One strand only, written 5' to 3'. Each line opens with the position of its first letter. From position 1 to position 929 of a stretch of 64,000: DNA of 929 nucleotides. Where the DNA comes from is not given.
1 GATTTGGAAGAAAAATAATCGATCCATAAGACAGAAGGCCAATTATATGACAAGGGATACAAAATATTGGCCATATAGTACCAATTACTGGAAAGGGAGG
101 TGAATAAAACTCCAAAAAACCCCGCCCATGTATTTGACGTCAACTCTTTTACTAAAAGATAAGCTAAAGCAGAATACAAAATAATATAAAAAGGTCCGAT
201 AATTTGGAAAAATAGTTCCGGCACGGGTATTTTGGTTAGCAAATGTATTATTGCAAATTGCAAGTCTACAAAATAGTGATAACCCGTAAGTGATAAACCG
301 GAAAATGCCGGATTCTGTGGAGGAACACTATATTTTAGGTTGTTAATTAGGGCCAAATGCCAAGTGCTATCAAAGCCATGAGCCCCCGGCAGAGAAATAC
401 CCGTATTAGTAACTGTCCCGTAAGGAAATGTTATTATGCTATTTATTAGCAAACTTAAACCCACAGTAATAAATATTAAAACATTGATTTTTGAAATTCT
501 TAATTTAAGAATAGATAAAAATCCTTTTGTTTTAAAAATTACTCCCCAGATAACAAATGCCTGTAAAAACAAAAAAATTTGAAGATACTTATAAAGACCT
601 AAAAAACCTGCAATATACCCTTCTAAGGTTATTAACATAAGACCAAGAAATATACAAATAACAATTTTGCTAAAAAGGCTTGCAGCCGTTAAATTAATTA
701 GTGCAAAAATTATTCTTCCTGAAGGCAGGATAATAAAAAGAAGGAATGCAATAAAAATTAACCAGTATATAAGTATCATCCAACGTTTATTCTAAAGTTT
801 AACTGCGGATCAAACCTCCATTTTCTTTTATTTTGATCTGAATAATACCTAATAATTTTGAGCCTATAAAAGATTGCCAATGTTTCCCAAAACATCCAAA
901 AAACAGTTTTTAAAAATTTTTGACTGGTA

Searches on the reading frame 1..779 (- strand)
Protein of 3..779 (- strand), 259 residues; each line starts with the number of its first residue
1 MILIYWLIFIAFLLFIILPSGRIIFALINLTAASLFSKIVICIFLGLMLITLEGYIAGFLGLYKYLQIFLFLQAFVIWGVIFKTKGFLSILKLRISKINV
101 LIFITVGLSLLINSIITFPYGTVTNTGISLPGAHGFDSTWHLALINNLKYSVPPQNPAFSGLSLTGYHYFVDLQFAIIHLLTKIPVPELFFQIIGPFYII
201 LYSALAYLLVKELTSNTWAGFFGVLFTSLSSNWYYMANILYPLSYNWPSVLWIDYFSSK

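Call 8: search_protein_families(library=ncbifam, proteins=[window:1-779:-], max_evalue=1)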
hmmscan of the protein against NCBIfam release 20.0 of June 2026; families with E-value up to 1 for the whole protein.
window:1-779:- (259 aa): 0 families

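Call 71: find_homologous_proteins(query=window:3-779:-)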
Query window:3-779:-: 4093 candidates shared short words with the query, none scored E <= 0.001.
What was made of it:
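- Tried and rejected: The third homolog search (259-aa partial copy) returned nothing, not even itself (call 71).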

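Call 72: find_related_loci(query=window:3-779:-, collection=metagenome_contigs, flank=5000)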
Query window:3-779:- (259 aa) in metagenome_contigs; peptide patterns used: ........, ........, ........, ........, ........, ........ (x = any residue, [..] = any of these).
485 stretches matched a pattern, but none encodes a relative of the query by tblastn (E <= 1e-3).
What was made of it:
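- Tried and rejected: A metagenome scan with it also found nothing (call 72).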
